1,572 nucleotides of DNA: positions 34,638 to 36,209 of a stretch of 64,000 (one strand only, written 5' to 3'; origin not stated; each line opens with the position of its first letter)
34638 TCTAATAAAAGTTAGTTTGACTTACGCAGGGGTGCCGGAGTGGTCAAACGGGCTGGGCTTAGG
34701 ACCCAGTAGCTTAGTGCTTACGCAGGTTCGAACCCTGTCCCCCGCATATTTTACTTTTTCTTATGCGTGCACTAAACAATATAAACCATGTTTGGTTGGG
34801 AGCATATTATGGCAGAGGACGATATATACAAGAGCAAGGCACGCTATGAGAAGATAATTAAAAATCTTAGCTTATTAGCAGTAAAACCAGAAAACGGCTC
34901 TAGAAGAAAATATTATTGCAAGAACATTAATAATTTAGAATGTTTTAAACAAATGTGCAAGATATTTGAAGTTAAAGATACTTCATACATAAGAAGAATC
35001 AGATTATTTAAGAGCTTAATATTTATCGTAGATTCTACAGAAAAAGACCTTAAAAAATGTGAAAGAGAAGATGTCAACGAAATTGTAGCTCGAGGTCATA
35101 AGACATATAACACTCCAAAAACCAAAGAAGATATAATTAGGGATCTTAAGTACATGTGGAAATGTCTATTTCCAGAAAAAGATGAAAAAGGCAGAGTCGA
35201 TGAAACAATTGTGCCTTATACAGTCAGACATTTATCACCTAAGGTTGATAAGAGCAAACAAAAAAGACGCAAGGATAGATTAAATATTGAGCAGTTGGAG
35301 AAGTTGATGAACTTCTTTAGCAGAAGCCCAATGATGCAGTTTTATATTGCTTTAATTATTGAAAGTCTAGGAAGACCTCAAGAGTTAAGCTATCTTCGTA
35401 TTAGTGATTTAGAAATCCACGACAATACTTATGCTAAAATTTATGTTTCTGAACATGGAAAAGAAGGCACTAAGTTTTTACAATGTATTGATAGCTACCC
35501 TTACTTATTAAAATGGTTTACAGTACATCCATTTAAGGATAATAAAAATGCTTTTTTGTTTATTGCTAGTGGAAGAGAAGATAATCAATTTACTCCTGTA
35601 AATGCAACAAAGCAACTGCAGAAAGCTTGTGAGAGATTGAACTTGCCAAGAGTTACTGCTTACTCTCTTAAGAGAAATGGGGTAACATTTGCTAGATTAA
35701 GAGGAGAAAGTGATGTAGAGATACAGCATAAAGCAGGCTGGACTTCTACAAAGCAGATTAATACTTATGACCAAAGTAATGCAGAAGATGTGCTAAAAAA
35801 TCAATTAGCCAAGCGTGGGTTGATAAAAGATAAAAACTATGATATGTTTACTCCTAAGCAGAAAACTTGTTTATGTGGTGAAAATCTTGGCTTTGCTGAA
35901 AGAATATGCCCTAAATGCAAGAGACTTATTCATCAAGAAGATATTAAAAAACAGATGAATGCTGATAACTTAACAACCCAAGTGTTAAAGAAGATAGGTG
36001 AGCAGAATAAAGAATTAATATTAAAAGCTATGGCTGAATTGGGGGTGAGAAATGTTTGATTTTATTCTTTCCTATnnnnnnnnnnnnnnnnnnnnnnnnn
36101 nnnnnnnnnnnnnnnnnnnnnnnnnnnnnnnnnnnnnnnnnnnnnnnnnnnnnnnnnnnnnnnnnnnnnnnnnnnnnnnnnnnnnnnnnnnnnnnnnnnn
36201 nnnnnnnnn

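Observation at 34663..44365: About 9.7 kb integrated element at tRNA-Leu carrying the DGR, a toxin-antitoxin pair and a nuclease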

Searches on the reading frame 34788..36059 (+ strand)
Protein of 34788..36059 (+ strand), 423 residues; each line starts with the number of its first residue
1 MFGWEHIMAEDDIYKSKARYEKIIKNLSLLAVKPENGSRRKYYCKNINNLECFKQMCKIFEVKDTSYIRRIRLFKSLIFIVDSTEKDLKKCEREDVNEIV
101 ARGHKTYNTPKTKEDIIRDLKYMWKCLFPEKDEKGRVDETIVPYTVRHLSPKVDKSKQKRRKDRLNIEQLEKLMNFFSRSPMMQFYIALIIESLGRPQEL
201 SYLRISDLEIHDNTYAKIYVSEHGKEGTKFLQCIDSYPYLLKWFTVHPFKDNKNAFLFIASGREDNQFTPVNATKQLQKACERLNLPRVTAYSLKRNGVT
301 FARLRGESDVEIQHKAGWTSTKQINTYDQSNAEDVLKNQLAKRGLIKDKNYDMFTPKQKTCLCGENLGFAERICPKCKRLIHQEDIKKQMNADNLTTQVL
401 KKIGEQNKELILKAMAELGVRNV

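Call 9: search_protein_families(library=pfam, proteins=[window:34788-36059:+], max_evalue=0.01)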
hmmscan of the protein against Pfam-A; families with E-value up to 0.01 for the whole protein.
window:34788-36059:+ (423 aa): 1 family
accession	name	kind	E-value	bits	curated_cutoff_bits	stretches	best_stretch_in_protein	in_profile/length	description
PF00589.27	Phage_integrase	-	2.2e-06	28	27.1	1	164-332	2-170/172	Phage integrase family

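Call 19: find_encoding_contigs(protein=window:34788-36059:+, flank=10000, max_places=10)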
Protein window:34788-36059:+ (423 aa): no gene with exactly this product is on record in the collection.

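Call 23: find_homologous_proteins(query=window:34788-36059:+)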
Query window:34788-36059:+ (423 aa): 600 proteins with E <= 0.001 among 3520 candidates; the best 120 are listed.
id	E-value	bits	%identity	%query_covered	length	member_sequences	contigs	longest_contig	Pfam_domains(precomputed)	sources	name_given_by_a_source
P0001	8.9e-279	942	100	98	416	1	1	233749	PF00589.28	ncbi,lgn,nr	ncbi:MAG: hypothetical protein Q8R00_03145 [Candidatus Nanoarchaeia archaeon]|nr:hypothetical protei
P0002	1.9e-201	687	72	98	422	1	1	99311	PF00589.28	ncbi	-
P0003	2.4e-197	674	72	98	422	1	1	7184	-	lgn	-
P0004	3.7e-159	548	58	98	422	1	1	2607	PF00589.28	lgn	-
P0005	3.7e-157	541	57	98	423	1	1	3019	PF00589.28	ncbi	-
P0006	6.8e-154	531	59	93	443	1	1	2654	PF00589.28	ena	-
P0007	3.0e-153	528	57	97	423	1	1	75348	PF00589.28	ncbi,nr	ncbi:site-specific integrase [Candidatus Woesearchaeota archaeon]|nr:site-specific integrase [Candid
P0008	3.6e-152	525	56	98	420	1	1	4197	PF00589.28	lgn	-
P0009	1.7e-149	516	55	97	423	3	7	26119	PF00589.28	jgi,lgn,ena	-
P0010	2.3e-149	516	57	93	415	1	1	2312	PF00589.28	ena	-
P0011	4.9e-146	505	57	91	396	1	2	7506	PF00589.28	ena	-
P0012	2.8e-145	502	57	93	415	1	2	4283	PF00589.28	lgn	-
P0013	1.0e-141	490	53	97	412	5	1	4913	PF00589.28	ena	-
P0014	2.6e-138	479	54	91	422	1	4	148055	PF00589.28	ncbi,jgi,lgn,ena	-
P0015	2.6e-137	476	52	93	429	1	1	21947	PF00589.28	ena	-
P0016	4.1e-136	472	52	93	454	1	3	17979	PF00589.28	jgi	-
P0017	3.4e-135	469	54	96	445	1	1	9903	PF00589.28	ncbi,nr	ncbi:MAG: tyrosine-type recombinase/integrase [Nanoarchaeota archaeon]|nr:tyrosine-type recombinase/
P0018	9.2e-134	464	51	91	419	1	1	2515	PF00589.28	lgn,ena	-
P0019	1.7e-133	463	50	97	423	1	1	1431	PF00589.28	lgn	-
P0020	3.7e-133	462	54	95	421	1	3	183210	PF00589.28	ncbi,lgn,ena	ncbi:MAG: site-specific integrase [Nanoarchaeota archaeon]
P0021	6.4e-133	461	53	97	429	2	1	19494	PF00589.28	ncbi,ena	-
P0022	6.4e-133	461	53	91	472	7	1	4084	PF00589.28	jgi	-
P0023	1.3e-132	460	51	93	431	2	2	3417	PF00589.28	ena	-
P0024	1.3e-132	460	54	91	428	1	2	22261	PF00589.28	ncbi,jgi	-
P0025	1.4e-132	460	52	93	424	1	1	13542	PF00589.28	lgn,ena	-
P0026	5.7e-132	458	50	96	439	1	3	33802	PF00589.28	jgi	-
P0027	1.8e-131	457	52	98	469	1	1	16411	PF00589.28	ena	-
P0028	2.1e-131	456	54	90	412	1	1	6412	PF00589.28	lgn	-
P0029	2.6e-131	456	52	91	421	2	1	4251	PF00589.28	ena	-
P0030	3.1e-131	456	50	97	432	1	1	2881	PF00589.28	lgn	-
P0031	3.8e-131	456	53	93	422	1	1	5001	PF00589.28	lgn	-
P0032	1.1e-130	454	51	93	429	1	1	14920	PF00589.28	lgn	-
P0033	1.2e-130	454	51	91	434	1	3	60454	PF00589.28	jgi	-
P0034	1.4e-130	454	54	93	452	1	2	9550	PF00589.28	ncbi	-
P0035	1.6e-130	454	54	96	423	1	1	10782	PF00589.28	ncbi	-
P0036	4.3e-130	452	52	98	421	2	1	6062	PF00589.28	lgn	-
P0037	9.7e-130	451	53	91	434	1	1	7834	PF00589.28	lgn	-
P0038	1.1e-129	451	52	96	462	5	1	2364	PF00589.28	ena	-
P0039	1.3e-129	451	52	91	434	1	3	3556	PF00589.28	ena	-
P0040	1.6e-129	450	54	90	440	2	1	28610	PF00589.28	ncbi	ncbi:MAG: tyrosine-type recombinase/integrase [Thermodesulfobacteriota bacterium]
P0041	1.9e-129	450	51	96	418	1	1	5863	PF00589.28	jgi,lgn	-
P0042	2.9e-129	449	52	94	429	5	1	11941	PF00589.28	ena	-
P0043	2.9e-129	449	52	96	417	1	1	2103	PF00589.28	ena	-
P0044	7.2e-129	448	53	93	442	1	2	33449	PF00589.28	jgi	-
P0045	9.2e-129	448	53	91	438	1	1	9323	PF00589.28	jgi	jgi:integrase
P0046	1.2e-128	447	53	90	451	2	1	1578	PF00589.28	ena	-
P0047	1.3e-128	447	52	91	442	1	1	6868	PF00589.28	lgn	-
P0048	1.5e-128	447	52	90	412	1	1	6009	PF00589.28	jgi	-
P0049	1.8e-128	447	52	94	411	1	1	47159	PF00589.28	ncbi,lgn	ncbi:MAG: tyrosine-type recombinase/integrase [archaeon]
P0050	2.7e-128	446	50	98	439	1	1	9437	PF00589.28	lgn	-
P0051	3.0e-128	446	55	88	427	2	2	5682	PF00589.28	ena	-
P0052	3.9e-128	446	52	91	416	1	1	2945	PF00589.28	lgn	-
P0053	4.3e-128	446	54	91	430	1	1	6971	PF00589.28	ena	-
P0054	4.4e-128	446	54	90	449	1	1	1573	PF00589.28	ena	-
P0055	5.5e-128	445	50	96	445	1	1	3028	PF00589.28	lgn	-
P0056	8.1e-128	445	53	93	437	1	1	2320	PF00589.28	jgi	-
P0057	8.1e-128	445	51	96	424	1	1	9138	PF00589.28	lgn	-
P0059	2.1e-127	443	51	94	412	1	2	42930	PF00589.28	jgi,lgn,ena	jgi:integrase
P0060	2.5e-127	443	50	96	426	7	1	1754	PF00589.28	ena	-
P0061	2.6e-127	443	53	93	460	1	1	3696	PF00589.28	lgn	-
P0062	3.0e-127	443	51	95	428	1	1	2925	PF00589.28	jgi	jgi:integrase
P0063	3.2e-127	443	50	93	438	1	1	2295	PF00589.28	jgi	jgi:integrase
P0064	3.2e-127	443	52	93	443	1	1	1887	PF00589.28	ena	-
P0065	3.6e-127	443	52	92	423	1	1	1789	PF00589.28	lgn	-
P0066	4.3e-127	442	54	94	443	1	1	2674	PF00589.28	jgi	jgi:integrase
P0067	5.2e-127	442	51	94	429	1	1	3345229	PF00589.28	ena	-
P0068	6.2e-127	442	51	97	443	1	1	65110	PF00589.28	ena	-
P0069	7.1e-127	442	50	93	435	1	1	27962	PF00589.28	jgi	jgi:integrase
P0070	1.0e-126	441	51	91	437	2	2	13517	PF00589.28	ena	-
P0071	1.2e-126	441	53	91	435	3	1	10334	PF00589.28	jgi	jgi:integrase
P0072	1.4e-126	441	51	94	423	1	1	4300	PF00589.28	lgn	-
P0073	1.8e-126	440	53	90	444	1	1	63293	PF00589.28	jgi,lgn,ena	-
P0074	2.3e-126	440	51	97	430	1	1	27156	PF00589.28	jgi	-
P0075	3.0e-126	439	50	97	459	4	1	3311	PF00589.28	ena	-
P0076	3.0e-126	439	49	96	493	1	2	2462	PF00589.28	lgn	-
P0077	3.4e-126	439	53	88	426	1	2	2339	PF00589.28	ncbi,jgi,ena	-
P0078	4.5e-126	439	50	98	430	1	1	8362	PF00589.28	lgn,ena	-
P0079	4.8e-126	439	53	90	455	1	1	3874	PF00589.28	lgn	-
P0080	9.5e-126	438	52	91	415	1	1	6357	PF00589.28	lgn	-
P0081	1.0e-125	438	56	88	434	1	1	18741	PF00589.28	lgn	-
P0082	1.1e-125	438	52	91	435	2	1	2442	PF00589.28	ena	-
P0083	1.3e-125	437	51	98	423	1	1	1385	PF00589.28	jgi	-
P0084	1.3e-125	437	50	97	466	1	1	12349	PF00589.28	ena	-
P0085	2.3e-125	437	54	90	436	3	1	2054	PF00589.28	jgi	-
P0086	2.4e-125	437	51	94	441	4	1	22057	PF00589.28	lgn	-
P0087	3.1e-125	436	59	80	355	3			PF00589.28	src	-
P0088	3.6e-125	436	52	88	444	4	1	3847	PF00589.28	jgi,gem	-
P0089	4.6e-125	436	52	93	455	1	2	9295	PF00589.28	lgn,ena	-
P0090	5.7e-125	435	54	90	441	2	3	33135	PF00589.28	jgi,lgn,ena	-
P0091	6.3e-125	435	51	93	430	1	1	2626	PF00589.28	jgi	-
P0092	6.8e-125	435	55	90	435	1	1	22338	PF00589.28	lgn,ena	-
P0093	8.2e-125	435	48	98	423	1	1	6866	PF00589.28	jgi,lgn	-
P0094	8.7e-125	435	53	91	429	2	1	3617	PF00589.28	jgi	-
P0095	9.8e-125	435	50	91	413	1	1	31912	PF00589.28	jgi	-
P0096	1.1e-124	434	49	94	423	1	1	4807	PF00589.28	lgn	-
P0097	1.3e-124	434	54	90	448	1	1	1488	PF00589.28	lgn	-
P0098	1.7e-124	434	51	91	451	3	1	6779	PF00589.28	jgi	jgi:integrase/recombinase XerD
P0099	2.2e-124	433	52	90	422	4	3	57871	PF00589.28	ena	-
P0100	2.2e-124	433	49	95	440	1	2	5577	PF00589.28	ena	-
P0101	2.5e-124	433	50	94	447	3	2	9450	PF00589.28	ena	-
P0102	2.5e-124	433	51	92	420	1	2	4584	PF00589.28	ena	-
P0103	2.7e-124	433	48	93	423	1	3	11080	PF00589.28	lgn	-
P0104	2.8e-124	433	50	93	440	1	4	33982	PF00589.28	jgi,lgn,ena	-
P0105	3.9e-124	433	52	91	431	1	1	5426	PF00589.28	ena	-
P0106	6.2e-124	432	51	90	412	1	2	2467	PF00589.28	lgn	-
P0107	7.3e-124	432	51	93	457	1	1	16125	PF00589.28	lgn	-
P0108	8.0e-124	431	54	88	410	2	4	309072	PF00589.28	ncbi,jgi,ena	-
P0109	1.0e-123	431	51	95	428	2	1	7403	PF00589.28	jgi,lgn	-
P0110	1.2e-123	431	51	93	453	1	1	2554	PF00589.28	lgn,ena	-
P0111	1.6e-123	431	48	98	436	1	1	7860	PF00589.28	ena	-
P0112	2.7e-123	430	52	90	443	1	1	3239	PF00589.28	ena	-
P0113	3.7e-123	429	48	91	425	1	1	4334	PF00589.28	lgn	-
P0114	3.9e-123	429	50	95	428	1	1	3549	PF00589.28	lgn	-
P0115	5.6e-123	429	51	93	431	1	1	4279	PF00589.28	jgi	-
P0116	5.7e-123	429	51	93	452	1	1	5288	PF00589.28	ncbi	-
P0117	5.9e-123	429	52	92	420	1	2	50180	PF00589.28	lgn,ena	-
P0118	6.2e-123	429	48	97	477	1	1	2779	PF00589.28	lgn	-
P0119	7.7e-123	428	51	92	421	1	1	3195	PF00589.28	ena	-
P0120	8.7e-123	428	53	90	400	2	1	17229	PF00589.28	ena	-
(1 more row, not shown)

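Call 24: find_encoding_contigs(protein=P0002, flank=10000, max_places=4)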
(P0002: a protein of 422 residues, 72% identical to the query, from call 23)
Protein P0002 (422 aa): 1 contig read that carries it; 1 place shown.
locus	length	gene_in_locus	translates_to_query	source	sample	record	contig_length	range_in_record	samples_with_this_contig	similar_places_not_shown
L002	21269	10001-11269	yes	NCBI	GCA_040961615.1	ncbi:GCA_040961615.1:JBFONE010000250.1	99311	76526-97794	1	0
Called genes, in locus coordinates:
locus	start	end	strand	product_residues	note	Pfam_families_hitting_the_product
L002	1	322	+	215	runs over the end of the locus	PF00702:Hydrolase, PF13419:HAD_2, PF13242:Hydrolase_like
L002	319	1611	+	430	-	PF02788:RuBisCO_large_N, PF00016:RuBisCO_large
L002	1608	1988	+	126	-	-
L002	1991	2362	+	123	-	PF13473:Cupredoxin_1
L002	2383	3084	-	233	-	PF01902:Diphthami_syn_2_N, PF28410:Diphthami_syn_2_C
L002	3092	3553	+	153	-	PF10049:DUF2283 (weak)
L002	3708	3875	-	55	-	-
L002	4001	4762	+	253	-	PF13643:DUF4145 (faint)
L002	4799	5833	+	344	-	PF01594:AI-2E_transport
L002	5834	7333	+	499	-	PF02885:Glycos_trans_3N, PF00591:Glycos_transf_3, PF07831:PYNP_C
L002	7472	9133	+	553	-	-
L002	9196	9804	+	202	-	-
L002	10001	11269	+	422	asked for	PF00589:Phage_integrase (weak)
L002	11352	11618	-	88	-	-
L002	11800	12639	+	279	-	-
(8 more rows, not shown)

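Call 25: find_encoding_contigs(protein=P0007, flank=10000, max_places=4)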
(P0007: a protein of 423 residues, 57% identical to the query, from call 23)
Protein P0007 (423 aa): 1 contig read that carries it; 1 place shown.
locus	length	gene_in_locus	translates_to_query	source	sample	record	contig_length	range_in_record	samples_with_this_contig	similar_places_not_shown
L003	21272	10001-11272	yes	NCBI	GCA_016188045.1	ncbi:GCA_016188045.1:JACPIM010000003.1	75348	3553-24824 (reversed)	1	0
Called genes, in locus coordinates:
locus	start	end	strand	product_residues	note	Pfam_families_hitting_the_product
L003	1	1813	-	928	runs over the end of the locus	-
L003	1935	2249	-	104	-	-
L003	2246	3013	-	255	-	PF18765:Polbeta (weak)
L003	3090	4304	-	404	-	-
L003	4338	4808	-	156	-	-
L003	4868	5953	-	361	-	PF01266:DAO (faint), PF01494:FAD_binding_3 (faint), PF13450:NAD_binding_8 (weak)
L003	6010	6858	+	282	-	PF01478:Peptidase_A24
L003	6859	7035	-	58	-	-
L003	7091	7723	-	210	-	PF11969:DcpS_C, PF01230:HIT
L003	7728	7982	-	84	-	-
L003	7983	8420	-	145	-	-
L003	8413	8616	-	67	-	-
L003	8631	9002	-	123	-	-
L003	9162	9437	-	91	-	PF00736:EF1_GNE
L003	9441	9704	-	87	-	PF07754:Ribosomal_aS21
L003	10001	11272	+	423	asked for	PF00589:Phage_integrase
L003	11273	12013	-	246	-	-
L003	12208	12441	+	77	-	-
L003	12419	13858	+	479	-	-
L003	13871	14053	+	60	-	-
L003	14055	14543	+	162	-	-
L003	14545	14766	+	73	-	-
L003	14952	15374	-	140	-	-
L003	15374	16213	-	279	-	-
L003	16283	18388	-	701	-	PF13415:Beta-prop_FBX42 (faint), PF13964:Beta-prop_Calicin, PF25210:Kelch_FKB95 (faint), PF24681:Kelch_KLHDC2_KLHL20_DRC7 (faint), PF24981:Beta-prop_ATRN-LZTR1, PF24996:NANM, PF07646:Kelch_2 (faint), PF01344:Kelch_1 (weak)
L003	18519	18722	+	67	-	-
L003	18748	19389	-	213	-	-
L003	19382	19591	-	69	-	-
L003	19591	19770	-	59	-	-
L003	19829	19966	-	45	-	-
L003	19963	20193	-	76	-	-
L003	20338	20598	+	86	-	PF17723:RHH_8 (weak), PF01402:RHH_1 (weak)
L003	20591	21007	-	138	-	PF01850:PIN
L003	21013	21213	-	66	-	-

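Call 27: find_encoding_contigs(protein=P0020, flank=10000, max_places=4)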
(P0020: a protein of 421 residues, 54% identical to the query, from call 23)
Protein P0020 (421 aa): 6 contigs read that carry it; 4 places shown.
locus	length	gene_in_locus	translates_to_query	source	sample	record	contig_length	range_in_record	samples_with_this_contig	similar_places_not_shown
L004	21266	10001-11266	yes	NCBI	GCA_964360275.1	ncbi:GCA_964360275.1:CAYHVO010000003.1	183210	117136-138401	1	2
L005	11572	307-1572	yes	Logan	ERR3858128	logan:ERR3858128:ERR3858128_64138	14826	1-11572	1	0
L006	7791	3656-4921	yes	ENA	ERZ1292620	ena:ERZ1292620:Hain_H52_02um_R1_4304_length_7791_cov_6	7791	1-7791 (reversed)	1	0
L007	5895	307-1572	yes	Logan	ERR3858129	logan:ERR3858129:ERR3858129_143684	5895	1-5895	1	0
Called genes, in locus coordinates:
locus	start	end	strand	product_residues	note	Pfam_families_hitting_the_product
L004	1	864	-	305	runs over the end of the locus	PF02896:PEP-utilizers_C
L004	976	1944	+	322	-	PF01047:MarR (faint), PF08279:HTH_11 (faint), PF13404:HTH_AsnC-type (weak), PF13412:HTH_24, PF12802:MarR_2 (faint), PF12840:HTH_20 (faint), PF13404:HTH_AsnC-type (weak), PF13412:HTH_24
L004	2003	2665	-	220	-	-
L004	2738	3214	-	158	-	-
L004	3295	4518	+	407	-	PF27218:MJ0043_C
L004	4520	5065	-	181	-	PF00719:Pyrophosphatase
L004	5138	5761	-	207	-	PF14528:LAGLIDADG_3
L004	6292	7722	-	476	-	-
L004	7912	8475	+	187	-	-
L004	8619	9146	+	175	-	-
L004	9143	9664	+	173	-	-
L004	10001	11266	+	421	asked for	PF00589:Phage_integrase (weak)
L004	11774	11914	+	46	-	PF07878:RHH_5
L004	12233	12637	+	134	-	-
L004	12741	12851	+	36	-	-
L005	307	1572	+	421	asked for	PF00589:Phage_integrase (weak)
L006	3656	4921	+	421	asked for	PF00589:Phage_integrase (weak)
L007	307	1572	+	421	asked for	PF00589:Phage_integrase (weak)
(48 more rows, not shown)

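Call 28: find_encoding_contigs(protein=P0014, flank=10000, max_places=4)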
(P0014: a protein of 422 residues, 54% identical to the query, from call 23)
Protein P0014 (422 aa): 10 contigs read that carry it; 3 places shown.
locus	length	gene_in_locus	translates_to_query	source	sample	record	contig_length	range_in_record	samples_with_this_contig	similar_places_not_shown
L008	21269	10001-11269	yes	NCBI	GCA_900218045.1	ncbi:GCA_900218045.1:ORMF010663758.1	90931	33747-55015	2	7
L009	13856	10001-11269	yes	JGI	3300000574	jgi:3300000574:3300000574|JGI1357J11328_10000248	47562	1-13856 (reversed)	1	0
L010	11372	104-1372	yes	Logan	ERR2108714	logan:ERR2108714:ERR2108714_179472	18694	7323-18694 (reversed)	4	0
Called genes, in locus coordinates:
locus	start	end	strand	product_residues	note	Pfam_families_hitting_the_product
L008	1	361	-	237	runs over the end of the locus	PF01978:TrmB, PF02002:TFIIE_alpha (faint)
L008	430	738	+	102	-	-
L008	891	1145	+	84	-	-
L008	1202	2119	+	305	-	PF01916:DS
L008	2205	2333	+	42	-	-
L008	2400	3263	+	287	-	-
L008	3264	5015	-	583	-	PF04068:Fer4_RLI (weak), PF02463:SMC_N (faint), PF00005:ABC_tran, PF13304:AAA_21 (faint), PF00005:ABC_tran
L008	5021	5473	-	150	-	PF01850:PIN, PF13470:PIN_3 (weak)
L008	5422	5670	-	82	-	-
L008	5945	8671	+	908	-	PF15902:Sortilin-Vps10, PF25852:DUF6242_C (weak)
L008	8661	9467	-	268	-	PF00730:HhH-GPD, PF00633:HHH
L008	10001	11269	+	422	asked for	PF00589:Phage_integrase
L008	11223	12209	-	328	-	-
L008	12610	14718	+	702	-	PF09250:Prim-Pol, PF01807:Zn_ribbon_DnaG (weak)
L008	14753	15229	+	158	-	PF11985:Phage_Mu_Gp27 (faint)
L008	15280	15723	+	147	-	-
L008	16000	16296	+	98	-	-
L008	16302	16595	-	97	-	-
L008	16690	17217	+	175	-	-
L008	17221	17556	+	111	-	PF13273:DUF4064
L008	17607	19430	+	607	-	PF13385:Laminin_G_3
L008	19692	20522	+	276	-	PF05048:NosD, PF13229:Beta_helix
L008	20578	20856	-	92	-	-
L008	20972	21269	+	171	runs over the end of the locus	-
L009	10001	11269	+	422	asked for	PF00589:Phage_integrase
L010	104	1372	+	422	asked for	PF00589:Phage_integrase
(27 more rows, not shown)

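Call 43: search_protein_families(library=phrogs, proteins=[window:34788-36059:+], max_evalue=0.01)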
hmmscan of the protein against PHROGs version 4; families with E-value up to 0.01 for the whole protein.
window:34788-36059:+ (423 aa): 1 family
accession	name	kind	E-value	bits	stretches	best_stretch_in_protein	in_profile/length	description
phrog_1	-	integration and excision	6.4e-15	56.4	1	61-344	181-448/611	integrase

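Call 55: find_related_loci(query=window:34809-36059:+, collection=viral_contigs, flank=10000)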
Query window:34809-36059:+ (416 aa) in viral_contigs; peptide patterns used: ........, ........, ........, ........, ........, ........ (x = any residue, [..] = any of these).
No stretch of DNA in the collection matches any of the patterns.
